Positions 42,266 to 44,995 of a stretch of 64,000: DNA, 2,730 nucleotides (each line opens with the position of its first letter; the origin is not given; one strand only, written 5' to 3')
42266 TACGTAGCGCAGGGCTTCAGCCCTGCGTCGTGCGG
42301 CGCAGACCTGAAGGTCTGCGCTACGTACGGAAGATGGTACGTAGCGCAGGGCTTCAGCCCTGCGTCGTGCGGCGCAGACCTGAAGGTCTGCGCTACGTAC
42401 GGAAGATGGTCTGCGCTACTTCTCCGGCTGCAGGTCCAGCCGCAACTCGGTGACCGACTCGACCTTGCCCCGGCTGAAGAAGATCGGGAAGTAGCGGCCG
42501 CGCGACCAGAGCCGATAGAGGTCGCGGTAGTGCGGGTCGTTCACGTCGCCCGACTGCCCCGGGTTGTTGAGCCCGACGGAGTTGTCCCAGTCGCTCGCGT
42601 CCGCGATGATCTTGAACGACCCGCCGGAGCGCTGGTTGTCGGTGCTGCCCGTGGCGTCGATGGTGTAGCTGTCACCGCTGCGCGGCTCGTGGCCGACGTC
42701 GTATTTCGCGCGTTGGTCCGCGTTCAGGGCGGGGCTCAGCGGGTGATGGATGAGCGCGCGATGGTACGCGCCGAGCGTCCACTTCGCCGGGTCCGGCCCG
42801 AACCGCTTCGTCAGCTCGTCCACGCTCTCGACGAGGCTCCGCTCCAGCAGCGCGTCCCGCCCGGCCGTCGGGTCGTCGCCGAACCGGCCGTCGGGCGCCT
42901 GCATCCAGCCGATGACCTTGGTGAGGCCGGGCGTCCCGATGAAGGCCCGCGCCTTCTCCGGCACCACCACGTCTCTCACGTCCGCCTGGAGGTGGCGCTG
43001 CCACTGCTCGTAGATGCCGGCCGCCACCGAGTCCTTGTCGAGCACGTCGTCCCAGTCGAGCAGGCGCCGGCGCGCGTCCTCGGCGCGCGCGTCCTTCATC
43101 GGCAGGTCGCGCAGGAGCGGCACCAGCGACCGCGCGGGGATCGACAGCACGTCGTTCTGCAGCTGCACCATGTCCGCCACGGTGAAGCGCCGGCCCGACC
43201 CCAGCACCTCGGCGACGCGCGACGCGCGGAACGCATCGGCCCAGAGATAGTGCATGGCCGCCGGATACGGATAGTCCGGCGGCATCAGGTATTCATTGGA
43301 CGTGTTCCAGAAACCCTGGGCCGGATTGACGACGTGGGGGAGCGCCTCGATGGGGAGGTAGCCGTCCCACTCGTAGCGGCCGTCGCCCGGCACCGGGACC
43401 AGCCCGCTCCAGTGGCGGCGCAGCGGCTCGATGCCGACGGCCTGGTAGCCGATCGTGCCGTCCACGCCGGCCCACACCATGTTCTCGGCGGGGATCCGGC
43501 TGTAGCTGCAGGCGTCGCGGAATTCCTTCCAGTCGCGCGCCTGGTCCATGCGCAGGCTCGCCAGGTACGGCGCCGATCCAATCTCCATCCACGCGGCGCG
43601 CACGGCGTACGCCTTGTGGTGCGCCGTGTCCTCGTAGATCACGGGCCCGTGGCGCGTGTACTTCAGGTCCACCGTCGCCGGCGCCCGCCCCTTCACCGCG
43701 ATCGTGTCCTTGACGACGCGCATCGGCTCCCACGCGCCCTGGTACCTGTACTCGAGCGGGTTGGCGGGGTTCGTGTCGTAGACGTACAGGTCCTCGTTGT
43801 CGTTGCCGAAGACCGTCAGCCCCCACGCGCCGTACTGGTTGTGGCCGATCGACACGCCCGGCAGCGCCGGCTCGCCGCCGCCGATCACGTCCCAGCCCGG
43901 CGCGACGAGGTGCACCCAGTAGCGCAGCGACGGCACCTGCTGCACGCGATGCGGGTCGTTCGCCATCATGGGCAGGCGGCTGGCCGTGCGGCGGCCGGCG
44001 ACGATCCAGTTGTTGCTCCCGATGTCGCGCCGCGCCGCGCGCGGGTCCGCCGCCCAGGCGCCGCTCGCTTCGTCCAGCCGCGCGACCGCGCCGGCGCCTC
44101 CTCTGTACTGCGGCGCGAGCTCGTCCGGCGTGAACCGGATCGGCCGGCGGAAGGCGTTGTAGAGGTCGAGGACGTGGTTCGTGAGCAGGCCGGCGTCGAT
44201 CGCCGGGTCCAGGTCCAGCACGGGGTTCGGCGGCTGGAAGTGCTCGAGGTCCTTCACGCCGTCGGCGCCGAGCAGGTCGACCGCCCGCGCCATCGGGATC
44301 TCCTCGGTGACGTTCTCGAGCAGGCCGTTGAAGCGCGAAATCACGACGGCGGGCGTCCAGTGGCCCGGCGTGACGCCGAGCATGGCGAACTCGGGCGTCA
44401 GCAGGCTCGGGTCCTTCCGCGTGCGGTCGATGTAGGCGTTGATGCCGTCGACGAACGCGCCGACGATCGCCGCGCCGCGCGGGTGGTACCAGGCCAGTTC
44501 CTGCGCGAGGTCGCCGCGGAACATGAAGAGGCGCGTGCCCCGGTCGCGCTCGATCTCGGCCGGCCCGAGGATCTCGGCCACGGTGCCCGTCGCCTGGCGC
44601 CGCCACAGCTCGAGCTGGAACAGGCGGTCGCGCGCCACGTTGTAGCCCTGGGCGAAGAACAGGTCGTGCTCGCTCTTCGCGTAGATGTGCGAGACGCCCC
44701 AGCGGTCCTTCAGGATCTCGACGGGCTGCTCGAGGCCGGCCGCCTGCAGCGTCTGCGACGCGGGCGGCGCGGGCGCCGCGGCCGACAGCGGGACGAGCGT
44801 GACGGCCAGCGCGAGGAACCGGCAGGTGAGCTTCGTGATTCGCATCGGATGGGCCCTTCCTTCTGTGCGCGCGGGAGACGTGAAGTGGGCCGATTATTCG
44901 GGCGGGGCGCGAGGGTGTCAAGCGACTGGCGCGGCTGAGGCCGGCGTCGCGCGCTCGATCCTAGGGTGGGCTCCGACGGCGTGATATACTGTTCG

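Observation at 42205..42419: Tandem 72-bp units built almost entirely of three perfect hairpins: a REP/MITE-like element family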

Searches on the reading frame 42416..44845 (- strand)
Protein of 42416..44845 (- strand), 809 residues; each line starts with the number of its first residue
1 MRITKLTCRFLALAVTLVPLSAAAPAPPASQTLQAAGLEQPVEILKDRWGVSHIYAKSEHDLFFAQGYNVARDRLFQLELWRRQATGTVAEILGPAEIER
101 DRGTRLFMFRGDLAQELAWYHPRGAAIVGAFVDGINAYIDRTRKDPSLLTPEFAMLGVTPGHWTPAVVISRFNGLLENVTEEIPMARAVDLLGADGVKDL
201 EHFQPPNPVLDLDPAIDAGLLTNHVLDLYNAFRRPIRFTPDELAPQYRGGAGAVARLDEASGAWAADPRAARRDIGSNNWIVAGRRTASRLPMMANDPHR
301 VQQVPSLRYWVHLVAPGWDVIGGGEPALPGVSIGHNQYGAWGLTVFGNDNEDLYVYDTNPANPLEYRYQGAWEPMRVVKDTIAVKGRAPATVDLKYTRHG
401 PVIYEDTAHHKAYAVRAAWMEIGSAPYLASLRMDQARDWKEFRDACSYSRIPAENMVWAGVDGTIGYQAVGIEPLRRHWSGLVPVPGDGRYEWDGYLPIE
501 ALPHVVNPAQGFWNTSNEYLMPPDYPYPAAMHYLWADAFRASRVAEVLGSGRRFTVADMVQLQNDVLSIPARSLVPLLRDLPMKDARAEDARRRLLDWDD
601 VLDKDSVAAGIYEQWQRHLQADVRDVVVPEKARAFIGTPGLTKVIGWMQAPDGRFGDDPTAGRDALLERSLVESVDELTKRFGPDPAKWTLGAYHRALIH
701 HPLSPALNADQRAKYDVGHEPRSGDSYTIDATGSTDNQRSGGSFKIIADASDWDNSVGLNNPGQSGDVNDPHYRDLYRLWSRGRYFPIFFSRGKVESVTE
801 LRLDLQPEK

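Call 12: find_encoding_contigs(protein=window:42416-44845:-, flank=3000, max_places=6)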
Protein window:42416-44845:- (809 aa): no gene with exactly this product is on record in the collection.

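Call 13: search_protein_families(library=pfam, proteins=[window:42419-44845:-])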
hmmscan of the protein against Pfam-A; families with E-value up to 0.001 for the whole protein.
window:42419-44845:- (809 aa): 1 family
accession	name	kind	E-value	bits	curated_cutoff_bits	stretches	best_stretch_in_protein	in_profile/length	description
PF01804.23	Penicil_amidase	-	4.7e-197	657.6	21.3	1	41-796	1-674/675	Penicillin amidase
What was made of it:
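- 42416..44845 (-): Penicillin-amidase-family acylase gene, whose 3' end abuts the array. Call 13: PF01804, 657 bits.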

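Call 47: find_homologous_proteins(query=window:42419-44845:-, max_evalue=1e-50)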
Query window:42419-44845:- (809 aa): 7999 proteins with E <= 1e-50 among 8000 candidates; the best 120 are listed.
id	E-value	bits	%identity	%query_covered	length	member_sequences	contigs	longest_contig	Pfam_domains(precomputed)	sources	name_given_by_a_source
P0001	0.0e+0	1890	100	100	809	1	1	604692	PF01804.24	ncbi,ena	-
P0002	0.0e+0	1737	92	100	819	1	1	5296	PF01804.24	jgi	jgi:penicillin amidase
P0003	0.0e+0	1543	81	100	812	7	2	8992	PF01804.24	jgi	jgi:penicillin amidase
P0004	0.0e+0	1534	80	100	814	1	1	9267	PF01804.24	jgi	-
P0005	0.0e+0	1348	71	96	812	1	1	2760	PF01804.24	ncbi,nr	ncbi:MAG TPA: penicillin acylase family protein [Vicinamibacterales bacterium]|nr:penicillin acylase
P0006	0.0e+0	1334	70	99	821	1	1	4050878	PF01804.24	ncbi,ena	-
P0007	0.0e+0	1325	71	97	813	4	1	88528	PF01804.24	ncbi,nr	ncbi:MAG TPA: penicillin acylase family protein [Vicinamibacterales bacterium]|nr:penicillin acylase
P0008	0.0e+0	1324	70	100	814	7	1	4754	PF01804.24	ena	-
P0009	0.0e+0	1319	69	100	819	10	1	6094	PF01804.24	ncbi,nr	ncbi:MAG TPA: penicillin acylase family protein [Bryobacteraceae bacterium]|nr:penicillin acylase fa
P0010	0.0e+0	1318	70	100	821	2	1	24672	PF01804.24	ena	-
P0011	0.0e+0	1313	70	100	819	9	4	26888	PF01804.24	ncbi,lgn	-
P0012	0.0e+0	1313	70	100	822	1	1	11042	PF01804.24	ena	-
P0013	0.0e+0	1312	68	100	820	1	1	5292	PF01804.24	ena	-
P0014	0.0e+0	1311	69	99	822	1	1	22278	PF01804.24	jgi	jgi:penicillin amidase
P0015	0.0e+0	1310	69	100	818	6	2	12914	PF01804.24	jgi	jgi:penicillin amidase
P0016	0.0e+0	1310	69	100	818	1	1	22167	PF01804.24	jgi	jgi:penicillin amidase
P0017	0.0e+0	1309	69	100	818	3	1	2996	PF01804.24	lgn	-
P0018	0.0e+0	1308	68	100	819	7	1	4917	PF01804.24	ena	-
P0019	0.0e+0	1308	70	99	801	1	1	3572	PF01804.24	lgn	-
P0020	0.0e+0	1307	69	100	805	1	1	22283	PF01804.24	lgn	-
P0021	0.0e+0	1307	69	100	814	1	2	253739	PF01804.24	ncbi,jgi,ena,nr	ncbi:MAG TPA: penicillin acylase family protein [Bryobacteraceae bacterium]|nr:penicillin acylase fa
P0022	0.0e+0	1306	69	99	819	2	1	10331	PF01804.24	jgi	jgi:penicillin amidase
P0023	0.0e+0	1306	68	100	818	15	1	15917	PF01804.24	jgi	-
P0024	0.0e+0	1306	69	99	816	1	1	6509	PF01804.24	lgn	-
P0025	0.0e+0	1306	69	100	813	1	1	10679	PF01804.24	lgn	-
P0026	0.0e+0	1306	70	96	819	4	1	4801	PF01804.24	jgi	-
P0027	0.0e+0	1305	68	100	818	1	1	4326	PF01804.24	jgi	-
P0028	0.0e+0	1305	70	96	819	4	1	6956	PF01804.24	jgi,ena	-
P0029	0.0e+0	1304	68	99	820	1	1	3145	PF01804.24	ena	-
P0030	0.0e+0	1304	69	100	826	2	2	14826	PF01804.24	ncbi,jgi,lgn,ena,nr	ncbi:MAG TPA: penicillin acylase family protein [Terriglobia bacterium]|nr:penicillin acylase family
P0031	0.0e+0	1304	70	96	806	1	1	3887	PF01804.24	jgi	jgi:penicillin amidase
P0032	0.0e+0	1303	70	99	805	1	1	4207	PF01804.24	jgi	-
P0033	0.0e+0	1303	69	100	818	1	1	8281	PF01804.24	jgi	jgi:penicillin G amidase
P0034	0.0e+0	1303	68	100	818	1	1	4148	PF01804.24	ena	-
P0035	0.0e+0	1302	69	99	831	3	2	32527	PF01804.24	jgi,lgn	-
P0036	0.0e+0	1301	71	96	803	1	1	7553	PF01804.24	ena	-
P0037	0.0e+0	1300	69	99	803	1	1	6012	PF01804.24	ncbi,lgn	-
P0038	0.0e+0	1300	70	96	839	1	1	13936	PF01804.24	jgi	jgi:penicillin G amidase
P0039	0.0e+0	1299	69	98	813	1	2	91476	PF01804.24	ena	-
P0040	0.0e+0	1299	70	99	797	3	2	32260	PF01804.24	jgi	jgi:penicillin amidase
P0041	0.0e+0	1299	70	96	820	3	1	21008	PF01804.24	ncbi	-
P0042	0.0e+0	1298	71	96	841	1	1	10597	PF01804.24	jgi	jgi:penicillin G amidase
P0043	0.0e+0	1297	68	100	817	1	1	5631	PF01804.24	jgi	jgi:penicillin G amidase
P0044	0.0e+0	1297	68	100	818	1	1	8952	PF01804.24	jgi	jgi:penicillin amidase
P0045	0.0e+0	1297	70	98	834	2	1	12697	PF01804.24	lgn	-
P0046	0.0e+0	1297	68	99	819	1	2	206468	PF01804.24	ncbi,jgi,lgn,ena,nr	ncbi:MAG TPA: penicillin acylase family protein [Bryobacteraceae bacterium]|nr:penicillin acylase fa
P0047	0.0e+0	1296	69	99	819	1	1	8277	PF01804.24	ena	-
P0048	0.0e+0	1295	70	96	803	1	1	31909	PF01804.24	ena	-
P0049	0.0e+0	1295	70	96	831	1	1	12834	PF01804.24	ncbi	-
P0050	0.0e+0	1295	69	96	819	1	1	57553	PF01804.24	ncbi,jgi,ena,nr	ncbi:MAG TPA: penicillin acylase family protein [Bryobacteraceae bacterium]|nr:penicillin acylase fa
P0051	0.0e+0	1295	68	100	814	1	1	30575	PF01804.24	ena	-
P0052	0.0e+0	1294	67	100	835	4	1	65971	PF01804.24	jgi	jgi:penicillin G amidase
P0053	0.0e+0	1294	67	100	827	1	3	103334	PF01804.24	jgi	-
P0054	0.0e+0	1294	69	99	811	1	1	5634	PF01804.24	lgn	-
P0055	0.0e+0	1293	69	99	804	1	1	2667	PF01804.24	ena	-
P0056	0.0e+0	1292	68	100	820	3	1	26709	PF01804.24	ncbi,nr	ncbi:MAG TPA: penicillin acylase family protein [Bryobacteraceae bacterium]|nr:penicillin acylase fa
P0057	0.0e+0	1292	70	96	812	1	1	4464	PF01804.24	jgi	jgi:penicillin G amidase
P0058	0.0e+0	1291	68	100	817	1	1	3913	PF01804.24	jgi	jgi:penicillin amidase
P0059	0.0e+0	1291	68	100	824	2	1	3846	PF01804.24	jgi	-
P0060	0.0e+0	1290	69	100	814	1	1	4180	PF01804.24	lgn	-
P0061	0.0e+0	1289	68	100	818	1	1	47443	PF01804.24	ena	-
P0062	0.0e+0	1289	69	97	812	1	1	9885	PF01804.24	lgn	-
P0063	0.0e+0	1289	70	99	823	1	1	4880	PF01804.24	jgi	jgi:penicillin amidase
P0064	0.0e+0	1287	68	100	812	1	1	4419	PF01804.24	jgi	-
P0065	0.0e+0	1287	68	100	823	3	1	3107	PF01804.24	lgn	-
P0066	0.0e+0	1287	69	99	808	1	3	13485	PF01804.24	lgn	-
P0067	0.0e+0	1287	68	99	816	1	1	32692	PF01804.24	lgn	-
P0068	0.0e+0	1286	69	99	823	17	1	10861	PF01804.24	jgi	jgi:penicillin amidase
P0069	0.0e+0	1285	68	99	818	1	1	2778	PF01804.24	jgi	-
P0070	0.0e+0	1285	70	96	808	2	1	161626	PF01804.24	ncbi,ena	-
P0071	0.0e+0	1285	69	96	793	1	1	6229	PF01804.24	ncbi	-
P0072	0.0e+0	1285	69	98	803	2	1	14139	PF01804.24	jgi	jgi:penicillin amidase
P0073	0.0e+0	1284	69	99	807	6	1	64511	PF01804.24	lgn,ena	-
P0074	0.0e+0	1284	69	96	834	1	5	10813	PF01804.24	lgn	-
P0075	0.0e+0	1284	70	96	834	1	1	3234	PF01804.24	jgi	jgi:penicillin amidase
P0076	0.0e+0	1283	68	99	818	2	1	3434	PF01804.24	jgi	jgi:penicillin amidase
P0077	0.0e+0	1283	68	100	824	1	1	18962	PF01804.24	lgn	-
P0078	0.0e+0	1283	71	96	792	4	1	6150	PF01804.24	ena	-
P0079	0.0e+0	1283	70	97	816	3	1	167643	PF01804.24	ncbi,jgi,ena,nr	ncbi:MAG TPA: penicillin acylase family protein [Bryobacteraceae bacterium]|nr:penicillin acylase fa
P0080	0.0e+0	1282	68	98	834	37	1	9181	PF01804.24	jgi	jgi:penicillin G amidase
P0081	0.0e+0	1282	69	99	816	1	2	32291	PF01804.24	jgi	jgi:penicillin G amidase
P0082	0.0e+0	1282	68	100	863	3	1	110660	PF01804.24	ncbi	-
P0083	0.0e+0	1282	67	100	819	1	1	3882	PF01804.24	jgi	jgi:penicillin amidase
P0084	0.0e+0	1281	67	100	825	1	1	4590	PF01804.24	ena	-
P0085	0.0e+0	1281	68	99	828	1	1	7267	PF01804.24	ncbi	ncbi:MAG: penicillin acylase family protein [Acidobacteriaceae bacterium]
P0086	0.0e+0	1281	68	99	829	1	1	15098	PF01804.24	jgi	jgi:penicillin amidase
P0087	0.0e+0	1281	67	100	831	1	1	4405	PF01804.24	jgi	jgi:penicillin G amidase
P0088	0.0e+0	1281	68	100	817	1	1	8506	PF01804.24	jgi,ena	-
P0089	0.0e+0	1280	68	99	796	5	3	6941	PF01804.24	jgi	jgi:penicillin G amidase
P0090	0.0e+0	1280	67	100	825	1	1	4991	PF01804.24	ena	-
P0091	0.0e+0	1279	68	99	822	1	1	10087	PF01804.24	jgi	-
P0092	0.0e+0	1279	68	99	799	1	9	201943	PF01804.24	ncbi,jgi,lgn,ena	-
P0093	0.0e+0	1279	68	99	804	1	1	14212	PF01804.24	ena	-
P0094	0.0e+0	1279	69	97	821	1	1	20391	PF01804.24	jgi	jgi:penicillin amidase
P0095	0.0e+0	1278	68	100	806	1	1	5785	PF01804.24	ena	-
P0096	0.0e+0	1278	67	99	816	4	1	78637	PF01804.24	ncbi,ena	-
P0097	0.0e+0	1278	69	100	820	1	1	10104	PF01804.24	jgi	jgi:penicillin amidase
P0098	0.0e+0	1278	68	99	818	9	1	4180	PF01804.24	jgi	-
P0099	0.0e+0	1278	68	99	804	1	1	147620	PF01804.24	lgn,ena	-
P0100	0.0e+0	1278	68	100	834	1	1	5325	PF01804.24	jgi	jgi:penicillin G amidase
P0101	0.0e+0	1278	67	98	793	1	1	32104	PF01804.24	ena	-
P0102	0.0e+0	1278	68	99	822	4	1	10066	PF01804.24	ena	-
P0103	0.0e+0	1277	69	97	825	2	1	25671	PF01804.24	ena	-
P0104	0.0e+0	1277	68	99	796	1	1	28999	PF01804.24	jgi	jgi:penicillin G amidase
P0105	0.0e+0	1277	67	100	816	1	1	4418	PF01804.24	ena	-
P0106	0.0e+0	1277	67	100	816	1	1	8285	PF01804.24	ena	-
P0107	0.0e+0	1277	70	97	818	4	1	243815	PF01804.24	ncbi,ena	-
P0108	0.0e+0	1276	70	99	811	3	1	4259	PF01804.24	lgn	-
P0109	0.0e+0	1275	70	97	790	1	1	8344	PF01804.24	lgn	-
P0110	0.0e+0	1275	68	99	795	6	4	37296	PF01804.24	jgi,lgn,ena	jgi:penicillin amidase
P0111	0.0e+0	1275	68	99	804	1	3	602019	PF01804.24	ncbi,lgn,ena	-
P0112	0.0e+0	1275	67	100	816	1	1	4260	PF01804.24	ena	-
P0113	0.0e+0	1275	68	99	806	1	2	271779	PF01804.24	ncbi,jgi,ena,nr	ncbi:MAG TPA: penicillin acylase family protein [Bryobacteraceae bacterium]|jgi:penicillin amidase|n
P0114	0.0e+0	1275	67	100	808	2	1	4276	PF01804.24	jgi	jgi:penicillin amidase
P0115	0.0e+0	1274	68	99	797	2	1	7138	PF01804.24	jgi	jgi:penicillin amidase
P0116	0.0e+0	1274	68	98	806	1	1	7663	PF01804.24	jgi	jgi:penicillin amidase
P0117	0.0e+0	1274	68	99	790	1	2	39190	PF01804.24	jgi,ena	-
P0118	0.0e+0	1274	70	96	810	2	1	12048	PF01804.24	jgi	-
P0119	0.0e+0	1273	67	100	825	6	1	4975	PF01804.24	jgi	jgi:penicillin G amidase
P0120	0.0e+0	1273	67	100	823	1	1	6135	PF01804.24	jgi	jgi:penicillin G amidase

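Call 49: find_encoding_contigs(protein=P0001, flank=1000, max_places=2)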
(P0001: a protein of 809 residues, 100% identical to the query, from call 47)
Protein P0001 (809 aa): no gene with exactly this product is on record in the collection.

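Call 50: find_encoding_contigs(protein=P0002, flank=3000, max_places=2)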
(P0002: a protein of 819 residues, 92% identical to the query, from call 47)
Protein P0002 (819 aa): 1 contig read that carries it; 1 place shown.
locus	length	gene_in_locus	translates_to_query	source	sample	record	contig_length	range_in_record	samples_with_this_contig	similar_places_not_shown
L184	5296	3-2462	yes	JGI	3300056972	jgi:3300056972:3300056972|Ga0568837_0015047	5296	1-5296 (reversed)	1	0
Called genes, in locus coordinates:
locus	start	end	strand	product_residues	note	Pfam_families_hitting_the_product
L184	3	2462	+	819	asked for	PF01804:Penicil_amidase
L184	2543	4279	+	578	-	-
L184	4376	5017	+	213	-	PF00440:TetR_N, PF17939:TetR_C_30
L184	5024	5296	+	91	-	?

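Call 51: find_encoding_contigs(protein=P0003, flank=3000, max_places=2)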
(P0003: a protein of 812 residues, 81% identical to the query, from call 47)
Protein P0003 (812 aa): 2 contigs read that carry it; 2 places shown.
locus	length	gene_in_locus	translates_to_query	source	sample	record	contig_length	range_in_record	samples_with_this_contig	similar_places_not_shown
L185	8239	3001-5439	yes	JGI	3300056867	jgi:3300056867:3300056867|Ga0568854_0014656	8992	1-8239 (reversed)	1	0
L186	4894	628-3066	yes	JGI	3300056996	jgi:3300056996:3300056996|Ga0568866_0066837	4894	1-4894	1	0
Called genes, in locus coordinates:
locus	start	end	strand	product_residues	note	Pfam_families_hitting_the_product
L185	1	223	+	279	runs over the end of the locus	PF00583:Acetyltransf_1 (weak)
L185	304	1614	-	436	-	PF00083:Sugar_tr, PF07690:MFS_1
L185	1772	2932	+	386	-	PF00144:Beta-lactamase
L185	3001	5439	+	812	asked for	PF01804:Penicil_amidase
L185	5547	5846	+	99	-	-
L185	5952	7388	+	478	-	PF01433:Peptidase_M1 (faint)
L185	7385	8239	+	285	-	?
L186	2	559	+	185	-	?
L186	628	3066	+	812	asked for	PF01804:Penicil_amidase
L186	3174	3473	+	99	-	-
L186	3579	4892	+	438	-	?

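Call 52: find_encoding_contigs(protein=P0004, flank=3000, max_places=2)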
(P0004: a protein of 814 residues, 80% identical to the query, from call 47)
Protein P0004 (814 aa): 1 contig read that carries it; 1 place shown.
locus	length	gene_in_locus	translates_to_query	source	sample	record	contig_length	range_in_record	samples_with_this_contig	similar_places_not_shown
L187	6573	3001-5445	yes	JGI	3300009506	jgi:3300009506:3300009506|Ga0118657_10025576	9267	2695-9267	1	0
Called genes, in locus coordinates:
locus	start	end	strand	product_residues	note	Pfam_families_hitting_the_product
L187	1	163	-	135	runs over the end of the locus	-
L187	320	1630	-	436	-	PF07690:MFS_1, PF00083:Sugar_tr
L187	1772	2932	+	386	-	PF00144:Beta-lactamase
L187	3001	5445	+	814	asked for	PF01804:Penicil_amidase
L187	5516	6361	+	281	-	PF00583:Acetyltransf_1 (weak)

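Call 55: list_cluster_members(proteins=[P0001])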
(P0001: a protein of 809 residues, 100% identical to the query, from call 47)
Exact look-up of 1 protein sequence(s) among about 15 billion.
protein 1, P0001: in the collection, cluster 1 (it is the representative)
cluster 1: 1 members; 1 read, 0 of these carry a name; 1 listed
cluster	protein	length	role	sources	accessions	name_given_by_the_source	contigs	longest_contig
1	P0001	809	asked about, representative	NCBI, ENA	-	-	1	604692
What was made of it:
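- Tried and rejected: Neither find_encoding_contigs (calls 12, 49) nor list_cluster_members (call 55) returned an accession or organism name.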
